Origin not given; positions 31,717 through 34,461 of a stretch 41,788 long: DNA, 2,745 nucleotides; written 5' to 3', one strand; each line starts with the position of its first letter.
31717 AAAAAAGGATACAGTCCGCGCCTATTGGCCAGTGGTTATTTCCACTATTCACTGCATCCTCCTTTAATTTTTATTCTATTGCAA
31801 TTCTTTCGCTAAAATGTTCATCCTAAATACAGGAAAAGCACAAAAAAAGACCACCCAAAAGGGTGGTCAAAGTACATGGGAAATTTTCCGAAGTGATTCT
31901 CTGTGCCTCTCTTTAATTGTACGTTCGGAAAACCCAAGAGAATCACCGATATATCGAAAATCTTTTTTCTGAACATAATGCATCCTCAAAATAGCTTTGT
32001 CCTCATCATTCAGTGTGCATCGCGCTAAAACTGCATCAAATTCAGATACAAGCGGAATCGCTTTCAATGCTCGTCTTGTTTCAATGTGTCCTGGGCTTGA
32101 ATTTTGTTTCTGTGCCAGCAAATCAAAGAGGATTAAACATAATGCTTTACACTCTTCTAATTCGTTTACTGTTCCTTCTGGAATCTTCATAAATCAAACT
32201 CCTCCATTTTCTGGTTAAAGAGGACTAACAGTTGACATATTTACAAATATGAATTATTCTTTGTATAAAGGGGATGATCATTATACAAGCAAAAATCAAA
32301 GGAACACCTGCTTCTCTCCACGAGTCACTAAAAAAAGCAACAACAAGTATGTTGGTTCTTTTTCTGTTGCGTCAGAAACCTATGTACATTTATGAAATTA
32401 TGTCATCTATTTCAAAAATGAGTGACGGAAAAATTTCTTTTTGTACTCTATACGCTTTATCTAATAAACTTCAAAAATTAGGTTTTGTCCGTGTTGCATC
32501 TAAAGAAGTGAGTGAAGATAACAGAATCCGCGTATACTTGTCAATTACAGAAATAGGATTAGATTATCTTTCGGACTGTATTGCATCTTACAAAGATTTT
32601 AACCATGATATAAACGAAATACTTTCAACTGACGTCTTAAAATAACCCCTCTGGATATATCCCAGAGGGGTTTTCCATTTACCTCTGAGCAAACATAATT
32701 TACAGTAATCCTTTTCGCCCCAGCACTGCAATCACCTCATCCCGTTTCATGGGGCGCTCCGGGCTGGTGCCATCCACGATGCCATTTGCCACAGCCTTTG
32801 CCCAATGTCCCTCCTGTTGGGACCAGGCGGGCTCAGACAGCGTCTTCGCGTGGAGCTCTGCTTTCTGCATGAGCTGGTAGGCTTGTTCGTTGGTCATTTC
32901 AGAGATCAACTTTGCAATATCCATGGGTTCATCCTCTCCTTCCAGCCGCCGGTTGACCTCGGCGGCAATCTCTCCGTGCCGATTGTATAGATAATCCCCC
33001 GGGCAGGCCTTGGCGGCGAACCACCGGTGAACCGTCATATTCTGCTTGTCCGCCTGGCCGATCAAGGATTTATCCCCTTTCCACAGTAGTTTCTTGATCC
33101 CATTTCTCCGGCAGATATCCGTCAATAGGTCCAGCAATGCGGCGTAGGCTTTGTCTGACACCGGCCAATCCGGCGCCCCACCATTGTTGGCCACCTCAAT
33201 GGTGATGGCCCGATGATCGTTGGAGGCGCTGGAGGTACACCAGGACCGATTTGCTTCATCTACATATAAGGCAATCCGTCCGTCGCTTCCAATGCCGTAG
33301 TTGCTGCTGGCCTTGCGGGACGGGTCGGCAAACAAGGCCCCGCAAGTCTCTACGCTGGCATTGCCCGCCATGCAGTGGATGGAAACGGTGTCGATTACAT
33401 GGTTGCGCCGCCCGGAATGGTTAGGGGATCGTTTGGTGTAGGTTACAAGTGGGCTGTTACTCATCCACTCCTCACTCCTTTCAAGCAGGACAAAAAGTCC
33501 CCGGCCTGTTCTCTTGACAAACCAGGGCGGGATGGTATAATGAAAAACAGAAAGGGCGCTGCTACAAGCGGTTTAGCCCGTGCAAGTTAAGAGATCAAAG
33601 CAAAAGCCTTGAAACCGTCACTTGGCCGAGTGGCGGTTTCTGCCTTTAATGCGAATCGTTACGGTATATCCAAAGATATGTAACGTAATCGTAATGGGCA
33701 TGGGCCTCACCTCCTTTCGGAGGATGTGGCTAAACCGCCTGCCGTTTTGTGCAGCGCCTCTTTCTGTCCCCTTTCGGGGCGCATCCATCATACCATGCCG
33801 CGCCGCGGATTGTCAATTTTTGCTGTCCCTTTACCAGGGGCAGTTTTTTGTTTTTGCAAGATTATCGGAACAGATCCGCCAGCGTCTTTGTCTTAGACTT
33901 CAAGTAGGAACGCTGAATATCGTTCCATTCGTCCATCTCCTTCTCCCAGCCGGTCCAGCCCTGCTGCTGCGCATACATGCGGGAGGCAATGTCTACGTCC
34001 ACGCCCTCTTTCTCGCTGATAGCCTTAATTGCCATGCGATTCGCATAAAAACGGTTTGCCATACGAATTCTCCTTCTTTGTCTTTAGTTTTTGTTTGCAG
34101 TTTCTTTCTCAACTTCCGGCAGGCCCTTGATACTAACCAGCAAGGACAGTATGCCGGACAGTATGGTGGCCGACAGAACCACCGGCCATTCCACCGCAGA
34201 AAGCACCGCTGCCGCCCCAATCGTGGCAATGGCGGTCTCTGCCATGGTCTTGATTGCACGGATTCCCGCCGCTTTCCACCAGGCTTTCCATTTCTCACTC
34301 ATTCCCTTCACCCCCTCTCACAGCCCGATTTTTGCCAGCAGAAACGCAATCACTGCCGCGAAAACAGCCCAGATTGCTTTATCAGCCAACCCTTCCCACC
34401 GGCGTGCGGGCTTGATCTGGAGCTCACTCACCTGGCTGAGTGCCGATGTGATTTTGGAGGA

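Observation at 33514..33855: Inverted-repeat pair of convergent consensus promoters flanking a 27-codon ORF with a sequestered SD: type I toxin-antitoxin-like module inside the lysis cassette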

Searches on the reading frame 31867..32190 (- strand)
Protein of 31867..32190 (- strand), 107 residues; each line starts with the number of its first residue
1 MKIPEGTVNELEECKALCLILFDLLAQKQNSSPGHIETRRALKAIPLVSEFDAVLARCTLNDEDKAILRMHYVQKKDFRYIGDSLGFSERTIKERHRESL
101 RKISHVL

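Call 9: search_protein_families(library=pfam, proteins=[window:31867-32190:-], max_evalue=0.01)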
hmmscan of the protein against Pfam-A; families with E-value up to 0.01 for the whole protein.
window:31867-32190:- (107 aa): 3 families
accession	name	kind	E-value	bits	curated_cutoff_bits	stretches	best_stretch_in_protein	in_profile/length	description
PF04545.22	Sigma70_r4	-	1.4e-08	34.5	24.1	1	59-104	4-49/50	Sigma-70, region 4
PF08281.18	Sigma70_r4_2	-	0.00085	19.4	25.7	1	59-102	10-53/54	Sigma-70, region 4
PF07374.17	DUF1492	-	0.0072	16.9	21.5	1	44-101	41-97/100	Protein of unknown function (DUF1492)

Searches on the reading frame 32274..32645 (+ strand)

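Call 9: search_protein_families(library=pfam, proteins=[window:32274-32645:+], max_evalue=0.01)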
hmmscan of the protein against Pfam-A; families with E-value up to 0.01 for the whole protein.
window:32274-32645:+ (123 aa): 1 family
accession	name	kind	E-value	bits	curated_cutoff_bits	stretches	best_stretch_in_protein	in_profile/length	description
PF03551.20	PadR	-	4.7e-09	36.6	27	1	28-99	1-73/75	Transcriptional regulator PadR-like family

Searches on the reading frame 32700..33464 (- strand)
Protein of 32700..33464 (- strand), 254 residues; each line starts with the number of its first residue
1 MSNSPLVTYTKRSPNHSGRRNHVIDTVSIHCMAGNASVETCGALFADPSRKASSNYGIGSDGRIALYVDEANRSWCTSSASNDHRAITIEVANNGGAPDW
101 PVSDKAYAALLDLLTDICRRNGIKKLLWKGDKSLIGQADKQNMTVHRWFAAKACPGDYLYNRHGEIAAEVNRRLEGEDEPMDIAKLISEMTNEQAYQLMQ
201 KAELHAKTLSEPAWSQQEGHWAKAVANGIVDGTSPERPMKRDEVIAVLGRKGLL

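Call 9: search_protein_families(library=pfam, proteins=[window:32700-33464:-], max_evalue=0.01)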
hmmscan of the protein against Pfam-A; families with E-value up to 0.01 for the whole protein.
window:32700-33464:- (254 aa): 1 family
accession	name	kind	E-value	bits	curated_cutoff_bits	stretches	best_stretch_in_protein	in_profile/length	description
PF01510.30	Amidase_2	-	1.3e-19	71.3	26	1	22-157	3-131/131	N-acetylmuramoyl-L-alanine amidase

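Call 46: find_related_loci(query=window:32700-33464:-, collection=viral_contigs, flank=1500)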
Query window:32700-33464:- (254 aa) in viral_contigs; peptide patterns used: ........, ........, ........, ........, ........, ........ (x = any residue, [..] = any of these).
311 stretches matched a pattern; 308 encode a relative of the query (tblastn E <= 1e-3); the best 80 are kept; 80 distinct loci.
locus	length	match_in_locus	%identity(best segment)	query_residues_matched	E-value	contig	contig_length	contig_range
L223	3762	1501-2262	98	1-254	8e-174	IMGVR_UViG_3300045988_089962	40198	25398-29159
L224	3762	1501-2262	98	1-254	4e-174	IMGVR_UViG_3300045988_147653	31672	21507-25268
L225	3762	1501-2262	97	1-254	3e-173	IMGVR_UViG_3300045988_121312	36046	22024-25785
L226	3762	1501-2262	97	1-254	1e-172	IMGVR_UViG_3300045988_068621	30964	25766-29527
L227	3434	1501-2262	97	1-254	2e-175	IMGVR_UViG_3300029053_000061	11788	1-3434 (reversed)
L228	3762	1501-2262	98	1-254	1e-172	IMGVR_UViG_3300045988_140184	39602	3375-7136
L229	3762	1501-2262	97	1-254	1e-172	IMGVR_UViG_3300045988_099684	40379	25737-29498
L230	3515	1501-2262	96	1-254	5e-175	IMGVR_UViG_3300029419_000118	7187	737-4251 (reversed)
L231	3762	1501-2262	97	1-254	8e-174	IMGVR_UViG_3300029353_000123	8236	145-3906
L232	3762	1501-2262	97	1-254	8e-174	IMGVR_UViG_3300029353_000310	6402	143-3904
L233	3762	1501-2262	97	1-254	4e-172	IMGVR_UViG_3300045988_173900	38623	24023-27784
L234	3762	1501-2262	96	1-254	2e-171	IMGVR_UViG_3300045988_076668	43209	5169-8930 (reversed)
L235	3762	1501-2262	97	1-254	3e-171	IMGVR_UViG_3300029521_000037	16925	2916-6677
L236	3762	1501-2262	96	1-254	2e-171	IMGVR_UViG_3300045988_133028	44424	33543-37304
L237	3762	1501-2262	96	1-254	2e-171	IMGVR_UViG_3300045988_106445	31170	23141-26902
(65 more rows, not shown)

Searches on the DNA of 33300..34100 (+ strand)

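Call 3: search_rna_families(source=window, start=33300, end=34100, threshold=evalue, max_evalue=10, show_alignments=3)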
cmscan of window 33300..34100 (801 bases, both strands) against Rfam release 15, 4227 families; matches with E-value up to 10: 4.
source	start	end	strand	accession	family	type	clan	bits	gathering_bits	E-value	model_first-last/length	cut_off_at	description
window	33351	33386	+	RF01323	CRISPR-DR10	Gene; CRISPR;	-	20.4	39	0.084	1-37/37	no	CRISPR RNA direct repeat element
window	33611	33641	+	RF00851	mir-230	Gene; miRNA;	-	18.1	72.7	0.65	1-82/82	no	mir-230 microRNA precursor family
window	34068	34094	-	RF02248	Six3os1_3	Gene; lncRNA;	-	12.1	40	2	49-75/75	no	Six3os1 conserved region 3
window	33589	33639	+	RF02677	NsiR4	Gene; sRNA;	-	12.1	40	9.4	1-65/65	no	Nitrogen stress-induced RNA 4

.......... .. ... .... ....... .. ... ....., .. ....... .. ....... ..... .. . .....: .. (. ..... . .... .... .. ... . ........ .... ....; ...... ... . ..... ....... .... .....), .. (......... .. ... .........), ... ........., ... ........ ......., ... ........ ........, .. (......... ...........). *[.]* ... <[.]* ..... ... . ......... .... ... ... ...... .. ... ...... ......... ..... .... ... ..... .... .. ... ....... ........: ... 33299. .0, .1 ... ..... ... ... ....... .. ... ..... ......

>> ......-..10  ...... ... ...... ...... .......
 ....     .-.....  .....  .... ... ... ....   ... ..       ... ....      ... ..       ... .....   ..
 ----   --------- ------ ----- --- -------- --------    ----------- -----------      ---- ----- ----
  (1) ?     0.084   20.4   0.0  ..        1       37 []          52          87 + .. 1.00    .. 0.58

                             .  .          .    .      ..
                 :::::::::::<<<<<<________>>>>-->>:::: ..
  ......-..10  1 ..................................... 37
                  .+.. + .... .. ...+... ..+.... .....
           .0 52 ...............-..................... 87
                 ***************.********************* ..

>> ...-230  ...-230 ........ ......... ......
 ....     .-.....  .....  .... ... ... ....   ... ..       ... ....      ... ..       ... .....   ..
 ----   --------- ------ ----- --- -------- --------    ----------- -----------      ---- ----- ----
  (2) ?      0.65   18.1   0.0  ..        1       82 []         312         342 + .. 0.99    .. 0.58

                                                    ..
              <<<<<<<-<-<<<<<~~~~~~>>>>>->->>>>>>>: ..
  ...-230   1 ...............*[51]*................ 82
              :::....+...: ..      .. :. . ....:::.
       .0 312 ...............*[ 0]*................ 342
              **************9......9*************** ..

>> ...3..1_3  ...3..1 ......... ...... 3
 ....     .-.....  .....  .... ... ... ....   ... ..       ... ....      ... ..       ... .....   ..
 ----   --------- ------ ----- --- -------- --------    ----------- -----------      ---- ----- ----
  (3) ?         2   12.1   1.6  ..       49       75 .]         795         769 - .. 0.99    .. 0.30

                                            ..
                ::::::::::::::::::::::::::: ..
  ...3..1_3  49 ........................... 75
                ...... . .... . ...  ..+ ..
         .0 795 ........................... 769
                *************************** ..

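Call 8: search_dna_similar(query=window:33465-33861:+, collection=phages, mode=distant, max_evalue=0.01)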
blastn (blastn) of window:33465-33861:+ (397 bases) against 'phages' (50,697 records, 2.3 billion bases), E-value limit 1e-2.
Records with a match: 1; places in all: 1; records where one place covers at least 80% of the query: 0.
Best place of each record, by identity: 60-80% 1.
By first word of the organism name: Bacteriophage 1.
By host as written in the record: - 1.
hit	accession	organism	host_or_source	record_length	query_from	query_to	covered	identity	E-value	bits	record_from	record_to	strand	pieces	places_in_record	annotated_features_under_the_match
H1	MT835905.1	Bacteriophage sp.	human fecal samples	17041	205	304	25%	79.0%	1e-13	83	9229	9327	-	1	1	record has no annotation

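Call 10: get_annotated_region(hit=H1, flank=3000)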
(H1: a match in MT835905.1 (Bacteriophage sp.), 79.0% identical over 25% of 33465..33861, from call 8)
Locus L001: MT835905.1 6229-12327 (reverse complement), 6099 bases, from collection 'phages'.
description: UNVERIFIED: Bacteriophage sp. clone scaffold_927 genomic sequence.
organism: Bacteriophage sp. (NCBI taxid 38018)
taxonomy: Viruses
host: -; source: human fecal samples; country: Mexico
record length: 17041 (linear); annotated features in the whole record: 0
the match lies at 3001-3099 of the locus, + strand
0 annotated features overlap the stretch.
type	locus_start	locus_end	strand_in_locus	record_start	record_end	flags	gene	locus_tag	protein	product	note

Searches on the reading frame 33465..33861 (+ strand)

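Call 44: search_protein_families(library=pfam, alignment_id=A2, max_evalue=0.00001)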
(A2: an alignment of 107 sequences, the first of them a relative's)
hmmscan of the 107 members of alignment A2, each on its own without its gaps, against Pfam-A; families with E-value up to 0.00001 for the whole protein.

A. member 1, L001:3674-3943:- (89 aa): 0 families

B. families by the number of members that match (of 107 scanned): 64 families (the first 25 are shown)
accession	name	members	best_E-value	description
PF00589.27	Phage_integrase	6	1.6e-29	Phage integrase family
PF14659.12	Phage_int_SAM_3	4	7.5e-09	Phage integrase, N-terminal SAM-like domain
PF00330.25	Aconitase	2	4.6e-86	Aconitase family (aconitate hydratase)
PF04260.17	DUF436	2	5.5e-76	Protein of unknown function (DUF436)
PF01138.27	RNase_PH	2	3.7e-56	3' exoribonuclease family, domain 1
PF01048.26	PNP_UDP_1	2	3.3e-45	Phosphorylase superfamily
PF17802.7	SpaA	2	2.3e-42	Prealbumin-like fold domain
PF03725.20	RNase_PH_C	2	7.7e-22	3' exoribonuclease family, domain 2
PF03099.24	BPL_LplA_LipB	2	3.5e-21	Biotin/lipoate A/B protein ligase family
PF00575.29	S1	2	1.8e-16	S1 RNA binding domain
PF08279.18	HTH_11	2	2.1e-13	HTH domain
PF00013.35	KH_1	2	1.4e-12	KH domain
PF02237.23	BPL_C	2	1.3e-06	Biotin protein ligase C terminal domain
PF03051.21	Peptidase_C1_2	1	3.4e-168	Peptidase C1-like family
PF01053.26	Cys_Met_Meta_PP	1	2.6e-116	Cys/Met metabolism PLP-dependent enzyme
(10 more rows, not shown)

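Call 45: search_protein_families(library=pfam, alignment_id=A3, max_evalue=0.00001)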
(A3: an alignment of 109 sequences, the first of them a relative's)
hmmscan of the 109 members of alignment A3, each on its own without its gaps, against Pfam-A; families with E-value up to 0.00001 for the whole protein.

A. member 1, L001:550-1671:- (373 aa): 1 family
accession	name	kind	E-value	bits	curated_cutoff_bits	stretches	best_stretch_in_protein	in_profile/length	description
PF00990.26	GGDEF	-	3.6e-27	95.5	23.8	1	220-359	3-158/161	Diguanylate cyclase, GGDEF domain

B. families by the number of members that match (of 109 scanned): 95 families (the first 25 are shown)
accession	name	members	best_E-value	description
PF01381.28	HTH_3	3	6.9e-13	Helix-turn-helix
PF01520.23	Amidase_3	2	1.2e-31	N-acetylmuramoyl-L-alanine amidase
PF00005.33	ABC_tran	2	2.7e-30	ABC transporter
PF13191.12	AAA_16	2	1.1e-11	AAA ATPase domain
PF13560.12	HTH_31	2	3.1e-07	Helix-turn-helix domain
PF00224.27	PK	1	8.4e-129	Pyruvate kinase, barrel domain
PF06245.16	DUF1015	1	4.2e-122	Protein of unknown function (DUF1015)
PF00375.23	SDF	1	4.8e-110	Sodium:dicarboxylate symporter family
PF01026.27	TatD_DNase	1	6e-88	TatD related DNase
PF07724.20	AAA_2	1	1.5e-73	AAA domain (Cdc48 subfamily)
PF06180.16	CbiK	1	2.4e-72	Cobalt chelatase (CbiK)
PF02574.22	S-methyl_trans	1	5.6e-72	Homocysteine S-methyltransferase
PF04127.22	DFP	1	7.9e-71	DNA/pantothenate metabolism flavoprotein C-terminal domain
PF07475.17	Hpr_kinase_C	1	4.3e-70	HPr Serine kinase C-terminal domain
PF00664.28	ABC_membrane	1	5.9e-58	ABC transporter transmembrane region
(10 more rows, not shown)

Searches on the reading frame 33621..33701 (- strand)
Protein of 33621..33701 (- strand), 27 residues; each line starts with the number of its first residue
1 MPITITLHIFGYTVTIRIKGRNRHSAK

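Call 14: search_protein_families(library=pfam, proteins=[window:33621-33701:-], max_evalue=10)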
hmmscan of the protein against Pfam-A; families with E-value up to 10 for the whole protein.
seq(27 aa): 0 families

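Call 15: search_protein_families(library=ncbifam, proteins=[window:33621-33701:-], max_evalue=10)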
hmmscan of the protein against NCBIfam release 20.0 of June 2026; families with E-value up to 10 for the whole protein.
seq(27 aa): 0 families

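Call 54: list_cluster_members(proteins=[window:33621-33701:-, window:33621-33791:-, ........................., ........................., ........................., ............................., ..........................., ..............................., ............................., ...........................])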
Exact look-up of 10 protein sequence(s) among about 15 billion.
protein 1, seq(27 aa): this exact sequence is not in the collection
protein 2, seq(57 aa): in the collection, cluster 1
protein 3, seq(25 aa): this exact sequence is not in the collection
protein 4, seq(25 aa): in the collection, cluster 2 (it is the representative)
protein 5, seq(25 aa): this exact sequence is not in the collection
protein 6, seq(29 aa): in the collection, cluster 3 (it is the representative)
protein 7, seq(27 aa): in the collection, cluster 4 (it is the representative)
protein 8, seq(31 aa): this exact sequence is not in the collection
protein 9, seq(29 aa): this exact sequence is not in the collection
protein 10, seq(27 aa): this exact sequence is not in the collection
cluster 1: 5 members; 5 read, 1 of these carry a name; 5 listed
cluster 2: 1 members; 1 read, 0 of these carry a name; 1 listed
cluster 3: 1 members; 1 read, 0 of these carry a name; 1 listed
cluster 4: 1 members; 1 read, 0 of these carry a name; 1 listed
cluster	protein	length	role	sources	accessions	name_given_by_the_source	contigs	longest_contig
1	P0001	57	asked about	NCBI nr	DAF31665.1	MAG TPA: hypothetical protein [Caudoviricetes sp.]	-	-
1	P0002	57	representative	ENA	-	-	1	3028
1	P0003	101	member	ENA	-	-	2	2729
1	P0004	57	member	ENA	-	-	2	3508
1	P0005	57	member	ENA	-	-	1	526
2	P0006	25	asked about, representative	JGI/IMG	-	-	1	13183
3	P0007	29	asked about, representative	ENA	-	-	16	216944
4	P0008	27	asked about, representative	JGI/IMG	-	-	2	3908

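Call 64: search_protein_families(library=phrogs, proteins=[window:33621-33701:-], max_evalue=0.1)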
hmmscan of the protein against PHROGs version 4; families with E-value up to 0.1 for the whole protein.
seq(27 aa): 1 family
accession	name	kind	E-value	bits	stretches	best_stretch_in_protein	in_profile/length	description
phrog_4193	-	unknown function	0.011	16.4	1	4-23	2-19/47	-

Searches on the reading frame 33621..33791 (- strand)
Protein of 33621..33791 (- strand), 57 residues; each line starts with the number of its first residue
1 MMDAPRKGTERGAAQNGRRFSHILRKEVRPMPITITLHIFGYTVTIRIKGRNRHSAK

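Call 14: search_protein_families(library=pfam, proteins=[window:33621-33791:-], max_evalue=10)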
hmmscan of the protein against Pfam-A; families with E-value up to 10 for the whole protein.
seq(57 aa): 0 families

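Call 55: find_homologous_proteins(query=window:33621-33791:-, max_evalue=1)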
Query seq(57 aa) (57 aa): 32 proteins with E <= 1 among 32 candidates.
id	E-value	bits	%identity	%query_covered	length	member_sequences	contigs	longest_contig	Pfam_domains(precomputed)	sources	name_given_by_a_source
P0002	8.6e-29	115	95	100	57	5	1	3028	-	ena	-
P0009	4.0e-26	106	89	100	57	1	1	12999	-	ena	-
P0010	9.4e-26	105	89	100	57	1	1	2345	-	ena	-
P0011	9.0e-15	71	82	79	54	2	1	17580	-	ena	-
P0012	6.6e-12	62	71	88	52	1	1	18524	-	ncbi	-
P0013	2.4e-11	60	76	81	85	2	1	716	-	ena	-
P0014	2.6e-11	60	76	81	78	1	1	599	-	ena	-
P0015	3.8e-11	60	76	81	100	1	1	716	-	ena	-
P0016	2.7e-10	57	75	77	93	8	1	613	-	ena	-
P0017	4.0e-10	56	67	84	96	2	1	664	-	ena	-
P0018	4.2e-10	56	74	75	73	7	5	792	-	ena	-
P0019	5.2e-10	56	74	75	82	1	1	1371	-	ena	-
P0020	9.6e-10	55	74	75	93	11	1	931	-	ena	-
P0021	1.3e-8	52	87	54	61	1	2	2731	-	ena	-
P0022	2.4e-8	51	69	79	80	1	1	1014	-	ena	-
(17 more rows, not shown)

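Call 63: predict_structure(alignment_id=A4)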
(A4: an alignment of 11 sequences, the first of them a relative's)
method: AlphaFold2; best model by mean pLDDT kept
length: 34 residues; sequences in the alignment: 11
mean_pLDDT: 68.8   pTM: 0.30
mean pLDDT of the five models: 68.8, 66.6, 65.4, 64.8, 63.3
residues with pLDDT >= 90: 3; 70-90: 15; 50-70: 8; < 50: 8
segments of 3 or more residues with pLDDT < 50: 30-34
pLDDT, mean of each block of 10 residues (from residue 1): 82 82 52 43
secondary structure, 60 per line:
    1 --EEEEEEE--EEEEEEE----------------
elements in order: E3-9 E12-18

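Call 64: search_protein_families(library=phrogs, proteins=[window:33621-33791:-], max_evalue=0.1)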
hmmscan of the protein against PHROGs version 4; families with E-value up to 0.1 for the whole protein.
seq(57 aa): 1 family
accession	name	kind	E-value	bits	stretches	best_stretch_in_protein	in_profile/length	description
phrog_4193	-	unknown function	0.05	14.3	1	34-53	2-19/47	-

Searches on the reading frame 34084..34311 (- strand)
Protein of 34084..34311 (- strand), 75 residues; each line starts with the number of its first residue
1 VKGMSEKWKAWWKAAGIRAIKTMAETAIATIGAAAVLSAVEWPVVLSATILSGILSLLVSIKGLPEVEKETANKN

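Call 9: search_protein_families(library=pfam, proteins=[window:34084-34311:-], max_evalue=0.01)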
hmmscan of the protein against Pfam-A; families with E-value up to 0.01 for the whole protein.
window:34084-34311:- (75 aa): 1 family
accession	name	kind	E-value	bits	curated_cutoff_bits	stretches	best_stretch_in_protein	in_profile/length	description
PF16945.10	Phage_r1t_holin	-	1.7e-10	41.2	26.9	1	9-65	2-59/72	Putative lactococcus lactis phage r1t holin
